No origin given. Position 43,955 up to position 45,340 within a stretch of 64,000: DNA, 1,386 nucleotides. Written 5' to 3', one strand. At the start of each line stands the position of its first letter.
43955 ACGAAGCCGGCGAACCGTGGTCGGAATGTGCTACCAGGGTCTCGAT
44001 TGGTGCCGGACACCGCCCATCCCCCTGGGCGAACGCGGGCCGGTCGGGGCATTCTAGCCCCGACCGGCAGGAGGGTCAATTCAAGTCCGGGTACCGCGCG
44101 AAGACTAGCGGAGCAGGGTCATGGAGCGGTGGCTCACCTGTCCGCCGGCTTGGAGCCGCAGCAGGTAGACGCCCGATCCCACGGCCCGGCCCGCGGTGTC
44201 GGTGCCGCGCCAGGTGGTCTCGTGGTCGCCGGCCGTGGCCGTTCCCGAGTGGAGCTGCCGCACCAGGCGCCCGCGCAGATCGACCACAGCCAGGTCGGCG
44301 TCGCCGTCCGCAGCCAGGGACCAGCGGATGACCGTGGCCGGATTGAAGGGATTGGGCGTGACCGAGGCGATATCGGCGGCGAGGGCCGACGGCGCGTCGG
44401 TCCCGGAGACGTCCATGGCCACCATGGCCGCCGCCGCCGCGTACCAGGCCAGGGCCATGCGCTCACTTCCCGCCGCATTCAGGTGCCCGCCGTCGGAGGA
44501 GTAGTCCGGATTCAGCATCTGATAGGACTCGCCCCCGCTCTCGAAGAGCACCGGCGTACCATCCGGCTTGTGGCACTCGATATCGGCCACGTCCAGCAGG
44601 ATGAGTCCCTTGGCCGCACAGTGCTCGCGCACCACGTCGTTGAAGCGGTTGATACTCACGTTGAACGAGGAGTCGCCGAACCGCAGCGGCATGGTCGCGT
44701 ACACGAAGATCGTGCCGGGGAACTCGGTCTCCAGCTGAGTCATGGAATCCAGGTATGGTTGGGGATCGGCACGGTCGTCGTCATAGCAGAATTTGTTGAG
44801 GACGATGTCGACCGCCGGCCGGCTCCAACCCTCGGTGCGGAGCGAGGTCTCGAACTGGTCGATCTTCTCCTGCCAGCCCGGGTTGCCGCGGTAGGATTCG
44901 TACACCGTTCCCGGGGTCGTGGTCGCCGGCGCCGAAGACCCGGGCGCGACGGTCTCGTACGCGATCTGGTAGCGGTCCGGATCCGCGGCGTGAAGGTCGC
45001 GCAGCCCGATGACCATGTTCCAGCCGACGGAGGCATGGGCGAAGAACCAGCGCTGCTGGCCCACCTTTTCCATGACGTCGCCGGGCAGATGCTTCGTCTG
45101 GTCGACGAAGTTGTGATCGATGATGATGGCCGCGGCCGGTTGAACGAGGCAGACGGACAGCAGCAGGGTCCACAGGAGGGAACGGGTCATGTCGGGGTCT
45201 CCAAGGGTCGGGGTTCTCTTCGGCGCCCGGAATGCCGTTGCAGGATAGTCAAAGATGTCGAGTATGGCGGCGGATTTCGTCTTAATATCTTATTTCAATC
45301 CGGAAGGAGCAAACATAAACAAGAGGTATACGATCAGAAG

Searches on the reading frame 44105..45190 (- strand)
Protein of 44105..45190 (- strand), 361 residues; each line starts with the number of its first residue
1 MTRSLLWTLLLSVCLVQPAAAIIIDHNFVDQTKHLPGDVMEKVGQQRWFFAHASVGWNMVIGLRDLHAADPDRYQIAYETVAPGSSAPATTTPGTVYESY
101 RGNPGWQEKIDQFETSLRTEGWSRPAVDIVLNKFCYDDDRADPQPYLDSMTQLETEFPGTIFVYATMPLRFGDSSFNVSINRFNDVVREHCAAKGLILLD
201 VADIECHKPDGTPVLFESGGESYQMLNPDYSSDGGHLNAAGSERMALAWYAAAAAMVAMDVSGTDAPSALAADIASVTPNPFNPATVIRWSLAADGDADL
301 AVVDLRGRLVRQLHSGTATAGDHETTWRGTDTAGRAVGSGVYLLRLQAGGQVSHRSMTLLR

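Call 33: search_protein_families(library=pfam, proteins=[window:44105-45190:-], max_evalue=0.00001)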
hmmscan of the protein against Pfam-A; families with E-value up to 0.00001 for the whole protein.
window:44105-45190:- (361 aa): 1 family
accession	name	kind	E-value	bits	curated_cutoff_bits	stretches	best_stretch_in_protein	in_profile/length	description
PF13860.13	FlgD_ig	-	3.7e-08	33.7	27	1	298-348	25-75/79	FlgD Ig-like domain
